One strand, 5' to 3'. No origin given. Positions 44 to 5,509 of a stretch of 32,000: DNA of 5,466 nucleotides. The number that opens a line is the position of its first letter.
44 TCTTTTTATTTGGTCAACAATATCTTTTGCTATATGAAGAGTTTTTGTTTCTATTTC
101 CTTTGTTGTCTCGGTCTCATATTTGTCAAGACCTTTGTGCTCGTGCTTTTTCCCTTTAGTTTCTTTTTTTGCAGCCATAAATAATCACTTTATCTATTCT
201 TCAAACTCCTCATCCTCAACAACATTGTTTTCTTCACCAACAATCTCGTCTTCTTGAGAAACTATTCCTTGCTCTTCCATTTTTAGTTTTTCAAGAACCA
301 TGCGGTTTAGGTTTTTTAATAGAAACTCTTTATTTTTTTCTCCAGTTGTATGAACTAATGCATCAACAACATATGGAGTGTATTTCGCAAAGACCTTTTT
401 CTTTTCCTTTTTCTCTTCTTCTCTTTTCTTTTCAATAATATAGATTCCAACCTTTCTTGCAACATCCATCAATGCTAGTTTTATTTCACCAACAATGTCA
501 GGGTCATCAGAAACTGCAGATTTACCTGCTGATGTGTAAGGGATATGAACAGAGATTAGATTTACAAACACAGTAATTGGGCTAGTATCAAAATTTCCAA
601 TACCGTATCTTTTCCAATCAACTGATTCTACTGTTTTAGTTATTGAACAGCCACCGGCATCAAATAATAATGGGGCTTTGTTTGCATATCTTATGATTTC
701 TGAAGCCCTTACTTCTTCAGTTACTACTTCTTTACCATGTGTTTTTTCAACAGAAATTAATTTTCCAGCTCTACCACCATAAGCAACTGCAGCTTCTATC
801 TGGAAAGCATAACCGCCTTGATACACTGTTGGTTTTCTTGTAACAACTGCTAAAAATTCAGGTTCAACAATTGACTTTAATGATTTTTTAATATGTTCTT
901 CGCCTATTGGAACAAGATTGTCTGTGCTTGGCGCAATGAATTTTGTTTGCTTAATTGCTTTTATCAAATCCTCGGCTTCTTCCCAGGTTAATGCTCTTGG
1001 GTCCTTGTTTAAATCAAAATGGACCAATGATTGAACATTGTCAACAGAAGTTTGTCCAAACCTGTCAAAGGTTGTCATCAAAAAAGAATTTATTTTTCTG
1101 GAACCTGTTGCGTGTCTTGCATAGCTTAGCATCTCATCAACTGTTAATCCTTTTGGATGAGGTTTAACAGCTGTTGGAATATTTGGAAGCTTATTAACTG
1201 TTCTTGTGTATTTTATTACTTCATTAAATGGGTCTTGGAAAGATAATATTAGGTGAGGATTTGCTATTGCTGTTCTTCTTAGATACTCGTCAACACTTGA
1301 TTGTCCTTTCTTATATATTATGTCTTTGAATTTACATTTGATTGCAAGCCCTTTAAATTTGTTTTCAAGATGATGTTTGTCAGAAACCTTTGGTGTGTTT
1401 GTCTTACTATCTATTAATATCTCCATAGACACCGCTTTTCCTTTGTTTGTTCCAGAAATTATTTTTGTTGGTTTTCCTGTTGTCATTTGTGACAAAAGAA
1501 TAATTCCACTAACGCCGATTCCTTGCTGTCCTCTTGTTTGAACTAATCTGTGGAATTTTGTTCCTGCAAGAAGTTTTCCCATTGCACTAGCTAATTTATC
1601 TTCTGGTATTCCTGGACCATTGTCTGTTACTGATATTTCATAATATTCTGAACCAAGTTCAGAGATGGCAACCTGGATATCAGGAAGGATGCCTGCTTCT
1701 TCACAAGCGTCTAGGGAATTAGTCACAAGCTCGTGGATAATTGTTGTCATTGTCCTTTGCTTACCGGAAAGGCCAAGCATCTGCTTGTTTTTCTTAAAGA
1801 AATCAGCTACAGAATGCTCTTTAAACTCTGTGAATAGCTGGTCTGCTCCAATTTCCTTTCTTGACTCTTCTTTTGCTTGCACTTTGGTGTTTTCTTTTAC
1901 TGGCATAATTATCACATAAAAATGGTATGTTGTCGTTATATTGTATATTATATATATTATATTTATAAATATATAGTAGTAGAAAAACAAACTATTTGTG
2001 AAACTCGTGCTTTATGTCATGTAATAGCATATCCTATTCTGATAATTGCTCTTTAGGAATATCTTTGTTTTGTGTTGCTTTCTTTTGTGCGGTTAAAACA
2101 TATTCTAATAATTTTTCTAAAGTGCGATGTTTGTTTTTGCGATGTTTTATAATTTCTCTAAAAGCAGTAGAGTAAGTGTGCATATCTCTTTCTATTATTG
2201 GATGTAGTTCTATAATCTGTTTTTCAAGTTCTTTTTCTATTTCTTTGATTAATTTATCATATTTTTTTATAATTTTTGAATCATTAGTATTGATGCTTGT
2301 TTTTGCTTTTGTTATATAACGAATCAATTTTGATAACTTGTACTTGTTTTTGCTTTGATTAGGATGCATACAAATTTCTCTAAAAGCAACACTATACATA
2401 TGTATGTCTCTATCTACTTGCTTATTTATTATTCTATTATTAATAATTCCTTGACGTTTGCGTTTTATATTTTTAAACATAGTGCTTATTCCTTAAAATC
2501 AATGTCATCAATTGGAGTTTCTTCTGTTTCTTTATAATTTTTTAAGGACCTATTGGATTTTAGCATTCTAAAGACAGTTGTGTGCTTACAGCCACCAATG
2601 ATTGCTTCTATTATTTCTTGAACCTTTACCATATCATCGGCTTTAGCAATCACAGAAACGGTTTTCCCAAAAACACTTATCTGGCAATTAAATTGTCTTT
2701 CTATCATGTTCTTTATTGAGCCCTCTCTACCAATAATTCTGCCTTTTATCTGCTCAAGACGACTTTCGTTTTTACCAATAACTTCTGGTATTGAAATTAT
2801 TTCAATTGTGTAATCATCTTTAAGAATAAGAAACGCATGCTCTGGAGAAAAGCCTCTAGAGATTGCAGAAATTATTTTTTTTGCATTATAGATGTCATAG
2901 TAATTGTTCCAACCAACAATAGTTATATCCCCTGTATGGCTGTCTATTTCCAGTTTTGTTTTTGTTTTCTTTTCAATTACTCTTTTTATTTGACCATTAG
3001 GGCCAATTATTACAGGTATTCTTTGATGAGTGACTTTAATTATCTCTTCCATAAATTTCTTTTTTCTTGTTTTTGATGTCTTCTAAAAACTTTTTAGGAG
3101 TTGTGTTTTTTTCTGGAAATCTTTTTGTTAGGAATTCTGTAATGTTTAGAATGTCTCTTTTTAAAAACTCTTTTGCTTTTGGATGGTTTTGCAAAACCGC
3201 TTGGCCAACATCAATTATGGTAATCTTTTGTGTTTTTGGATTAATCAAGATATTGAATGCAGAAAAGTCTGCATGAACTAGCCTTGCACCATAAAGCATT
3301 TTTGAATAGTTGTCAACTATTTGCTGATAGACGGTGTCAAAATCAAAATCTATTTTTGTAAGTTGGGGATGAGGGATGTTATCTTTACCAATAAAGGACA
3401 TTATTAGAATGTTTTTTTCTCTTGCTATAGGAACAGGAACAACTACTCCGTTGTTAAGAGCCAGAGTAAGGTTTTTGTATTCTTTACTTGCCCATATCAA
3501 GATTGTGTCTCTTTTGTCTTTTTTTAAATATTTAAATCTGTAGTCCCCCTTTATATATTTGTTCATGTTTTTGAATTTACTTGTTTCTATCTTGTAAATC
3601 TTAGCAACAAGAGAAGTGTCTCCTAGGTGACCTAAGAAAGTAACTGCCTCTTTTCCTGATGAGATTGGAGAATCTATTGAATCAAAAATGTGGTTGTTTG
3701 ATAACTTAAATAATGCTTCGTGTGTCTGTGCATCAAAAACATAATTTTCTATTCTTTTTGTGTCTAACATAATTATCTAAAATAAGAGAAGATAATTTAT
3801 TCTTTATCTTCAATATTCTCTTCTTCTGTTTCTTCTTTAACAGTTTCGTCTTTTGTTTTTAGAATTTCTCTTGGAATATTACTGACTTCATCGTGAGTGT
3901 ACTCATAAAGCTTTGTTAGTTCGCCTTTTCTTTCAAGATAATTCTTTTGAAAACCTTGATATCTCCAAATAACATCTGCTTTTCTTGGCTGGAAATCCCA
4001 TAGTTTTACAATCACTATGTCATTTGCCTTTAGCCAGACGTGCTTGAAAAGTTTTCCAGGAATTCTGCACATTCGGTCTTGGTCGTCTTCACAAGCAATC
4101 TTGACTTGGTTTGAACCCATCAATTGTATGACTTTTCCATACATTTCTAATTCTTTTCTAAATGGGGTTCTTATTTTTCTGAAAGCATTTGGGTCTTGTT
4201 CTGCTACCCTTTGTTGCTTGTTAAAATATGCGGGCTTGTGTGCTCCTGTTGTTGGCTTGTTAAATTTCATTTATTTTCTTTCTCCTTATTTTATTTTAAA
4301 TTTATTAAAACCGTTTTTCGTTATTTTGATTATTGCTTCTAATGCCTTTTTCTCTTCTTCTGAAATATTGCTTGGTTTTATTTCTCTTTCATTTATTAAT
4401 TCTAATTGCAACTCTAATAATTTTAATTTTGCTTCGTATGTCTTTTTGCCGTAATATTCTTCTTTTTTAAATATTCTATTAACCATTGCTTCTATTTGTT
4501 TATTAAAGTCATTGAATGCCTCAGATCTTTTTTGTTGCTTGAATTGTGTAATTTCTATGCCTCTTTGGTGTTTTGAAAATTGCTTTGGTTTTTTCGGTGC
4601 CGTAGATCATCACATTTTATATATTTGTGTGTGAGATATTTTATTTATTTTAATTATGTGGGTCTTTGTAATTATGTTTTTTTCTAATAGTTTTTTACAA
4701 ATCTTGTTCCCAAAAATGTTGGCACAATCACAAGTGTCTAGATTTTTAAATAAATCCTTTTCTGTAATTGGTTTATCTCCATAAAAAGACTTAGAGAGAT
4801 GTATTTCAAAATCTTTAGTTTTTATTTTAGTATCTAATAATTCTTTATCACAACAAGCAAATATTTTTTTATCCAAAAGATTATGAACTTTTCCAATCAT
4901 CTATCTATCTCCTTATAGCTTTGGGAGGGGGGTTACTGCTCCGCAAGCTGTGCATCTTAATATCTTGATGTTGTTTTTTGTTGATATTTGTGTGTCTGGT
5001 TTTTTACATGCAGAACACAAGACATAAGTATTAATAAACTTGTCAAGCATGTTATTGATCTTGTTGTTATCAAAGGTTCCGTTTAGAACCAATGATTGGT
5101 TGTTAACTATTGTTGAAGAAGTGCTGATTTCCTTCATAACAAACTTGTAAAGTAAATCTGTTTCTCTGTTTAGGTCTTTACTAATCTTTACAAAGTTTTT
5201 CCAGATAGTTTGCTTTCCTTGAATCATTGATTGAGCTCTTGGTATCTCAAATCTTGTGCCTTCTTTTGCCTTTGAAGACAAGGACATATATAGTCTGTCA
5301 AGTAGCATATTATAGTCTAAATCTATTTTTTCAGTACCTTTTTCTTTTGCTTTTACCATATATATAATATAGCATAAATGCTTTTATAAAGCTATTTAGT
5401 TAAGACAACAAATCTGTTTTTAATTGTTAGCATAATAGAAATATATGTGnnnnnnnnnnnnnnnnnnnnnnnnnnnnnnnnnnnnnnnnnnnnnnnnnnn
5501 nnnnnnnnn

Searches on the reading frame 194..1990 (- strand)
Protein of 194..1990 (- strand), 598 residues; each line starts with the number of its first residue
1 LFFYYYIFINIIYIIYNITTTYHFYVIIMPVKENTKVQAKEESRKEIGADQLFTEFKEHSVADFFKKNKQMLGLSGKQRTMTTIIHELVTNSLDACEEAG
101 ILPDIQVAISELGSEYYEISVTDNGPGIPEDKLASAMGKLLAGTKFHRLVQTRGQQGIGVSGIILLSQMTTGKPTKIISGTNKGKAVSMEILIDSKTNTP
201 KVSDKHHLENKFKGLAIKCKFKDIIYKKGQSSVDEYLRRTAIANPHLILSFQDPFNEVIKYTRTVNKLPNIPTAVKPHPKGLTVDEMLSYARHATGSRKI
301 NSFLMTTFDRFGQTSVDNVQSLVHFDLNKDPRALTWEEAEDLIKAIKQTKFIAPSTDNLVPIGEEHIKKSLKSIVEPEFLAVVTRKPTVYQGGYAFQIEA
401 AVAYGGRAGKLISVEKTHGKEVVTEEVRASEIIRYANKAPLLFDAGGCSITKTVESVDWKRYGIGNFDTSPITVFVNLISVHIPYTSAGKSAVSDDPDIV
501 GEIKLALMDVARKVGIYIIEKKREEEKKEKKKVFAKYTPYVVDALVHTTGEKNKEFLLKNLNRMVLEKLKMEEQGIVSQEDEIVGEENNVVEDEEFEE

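Call 9: search_protein_families(library=pfam, proteins=[window:194-1990:-], max_evalue=0.001)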
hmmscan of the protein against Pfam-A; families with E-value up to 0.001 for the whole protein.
window:194-1990:- (598 aa): 3 families
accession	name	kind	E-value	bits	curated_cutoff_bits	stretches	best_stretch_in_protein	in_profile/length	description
PF09239.17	Topo-VIb_trans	-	3.4e-51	173.6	24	1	354-530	1-159/159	Topoisomerase VI B subunit, transducer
PF02518.31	HATPase_c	-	1.9e-11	44.8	26.4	1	77-189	2-105/111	Histidine kinase-, DNA gyrase B-, and HSP90-like ATPase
PF13589.12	HATPase_c_3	-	1.4e-08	35.3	25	1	81-170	3-89/137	Histidine kinase-, DNA gyrase B-, and HSP90-like ATPase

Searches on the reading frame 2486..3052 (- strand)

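Call 9: search_protein_families(library=pfam, proteins=[window:2486-3052:-], max_evalue=0.001)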
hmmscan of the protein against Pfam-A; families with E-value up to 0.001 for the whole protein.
window:2486-3052:- (188 aa): 3 families
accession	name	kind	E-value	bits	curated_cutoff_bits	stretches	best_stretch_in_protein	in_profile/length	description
PF21800.4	KH_KRR1_2nd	-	6.9e-12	45.7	27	1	82-152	2-71/91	KRR1 small subunit processome component, second KH domain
PF00013.35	KH_1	-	5.4e-10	39.3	21.5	2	3-61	2-64/66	KH domain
PF22675.2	KH-I_KHDC4-BBP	-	0.00016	21.9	30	0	102-130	7-35/76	KHDC4/BBP-like, KH-domain type I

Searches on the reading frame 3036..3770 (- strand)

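Call 9: search_protein_families(library=pfam, proteins=[window:3036-3770:-], max_evalue=0.001)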
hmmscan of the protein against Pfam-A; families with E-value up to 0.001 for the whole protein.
window:3036-3770:- (244 aa): 2 families
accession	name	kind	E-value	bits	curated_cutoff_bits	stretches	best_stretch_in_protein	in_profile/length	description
PF01163.29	RIO1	-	7e-52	176.2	22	1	52-223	11-183/187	RIO domain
PF03109.22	ABC1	-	1.3e-07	31.4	22.9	1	108-204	129-226/244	ABC1 atypical kinase-like domain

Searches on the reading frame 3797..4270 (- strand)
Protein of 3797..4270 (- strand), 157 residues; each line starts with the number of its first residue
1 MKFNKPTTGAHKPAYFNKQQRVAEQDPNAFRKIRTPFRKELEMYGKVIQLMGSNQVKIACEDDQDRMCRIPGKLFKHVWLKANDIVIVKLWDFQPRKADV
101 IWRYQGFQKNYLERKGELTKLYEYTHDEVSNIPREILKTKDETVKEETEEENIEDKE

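Call 9: search_protein_families(library=pfam, proteins=[window:3797-4270:-], max_evalue=0.001)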
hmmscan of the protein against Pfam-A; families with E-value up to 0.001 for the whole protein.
window:3797-4270:- (157 aa): 1 family
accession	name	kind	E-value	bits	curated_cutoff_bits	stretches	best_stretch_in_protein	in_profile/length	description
PF01176.25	eIF-1a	-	6.6e-20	71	30.2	1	42-103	2-64/64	Translation initiation factor 1A / IF-1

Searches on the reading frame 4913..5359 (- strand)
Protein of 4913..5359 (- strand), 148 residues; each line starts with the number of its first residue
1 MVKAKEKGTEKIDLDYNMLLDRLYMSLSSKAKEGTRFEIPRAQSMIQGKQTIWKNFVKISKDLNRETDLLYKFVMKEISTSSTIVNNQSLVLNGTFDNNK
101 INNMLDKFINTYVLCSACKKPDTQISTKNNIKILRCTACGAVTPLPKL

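Call 9: search_protein_families(library=pfam, proteins=[window:4913-5359:-], max_evalue=0.001)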
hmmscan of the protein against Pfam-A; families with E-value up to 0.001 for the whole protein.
window:4913-5359:- (148 aa): 1 family
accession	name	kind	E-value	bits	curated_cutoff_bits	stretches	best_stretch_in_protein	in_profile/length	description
PF01873.23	eIF-5_eIF-2B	-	1.5e-36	125.3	27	1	30-141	4-116/117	Domain found in IF2B/IF5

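Call 23: find_encoding_contigs(protein=window:4913-5359:-, flank=2000, max_places=4)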
Protein window:4913-5359:- (148 aa): 1 contig read that carries it; 1 place shown.
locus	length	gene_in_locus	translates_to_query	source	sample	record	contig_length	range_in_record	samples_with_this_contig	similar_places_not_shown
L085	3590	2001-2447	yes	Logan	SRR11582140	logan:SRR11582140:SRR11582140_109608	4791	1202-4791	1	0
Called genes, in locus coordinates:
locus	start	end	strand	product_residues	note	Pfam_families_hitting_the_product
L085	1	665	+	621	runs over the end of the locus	?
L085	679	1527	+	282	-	PF06550:SPP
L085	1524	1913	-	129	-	-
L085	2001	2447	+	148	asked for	PF01873:eIF-5_eIF-2B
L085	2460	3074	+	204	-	PF04242:DUF424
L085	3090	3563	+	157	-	PF01176:eIF-1a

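Call 89: list_cluster_members(proteins=[P0121, P0241, window:4913-5359:-, window:3036-3770:-, P0122])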
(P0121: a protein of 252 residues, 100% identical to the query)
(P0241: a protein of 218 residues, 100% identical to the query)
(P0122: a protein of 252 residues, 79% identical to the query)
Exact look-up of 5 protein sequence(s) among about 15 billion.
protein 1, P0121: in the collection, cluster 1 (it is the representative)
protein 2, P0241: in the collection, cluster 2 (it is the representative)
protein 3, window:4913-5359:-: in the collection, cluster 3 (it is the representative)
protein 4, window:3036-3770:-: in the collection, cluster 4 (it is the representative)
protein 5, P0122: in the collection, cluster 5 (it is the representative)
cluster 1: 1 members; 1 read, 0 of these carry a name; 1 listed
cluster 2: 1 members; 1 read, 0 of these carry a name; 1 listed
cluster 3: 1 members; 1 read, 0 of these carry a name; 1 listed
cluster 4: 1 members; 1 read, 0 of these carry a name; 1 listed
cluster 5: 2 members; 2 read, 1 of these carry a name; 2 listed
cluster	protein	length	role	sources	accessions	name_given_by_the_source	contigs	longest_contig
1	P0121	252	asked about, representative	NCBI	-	-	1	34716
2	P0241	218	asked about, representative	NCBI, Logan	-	-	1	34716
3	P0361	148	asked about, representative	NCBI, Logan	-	-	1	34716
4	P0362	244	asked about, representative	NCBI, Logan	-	-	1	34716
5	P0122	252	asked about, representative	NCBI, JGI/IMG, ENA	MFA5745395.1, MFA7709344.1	MAG: nucleotidyl transferase AbiEii/AbiGii toxin family protein [archaeon] | hypothetical protein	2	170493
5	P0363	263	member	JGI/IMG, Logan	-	-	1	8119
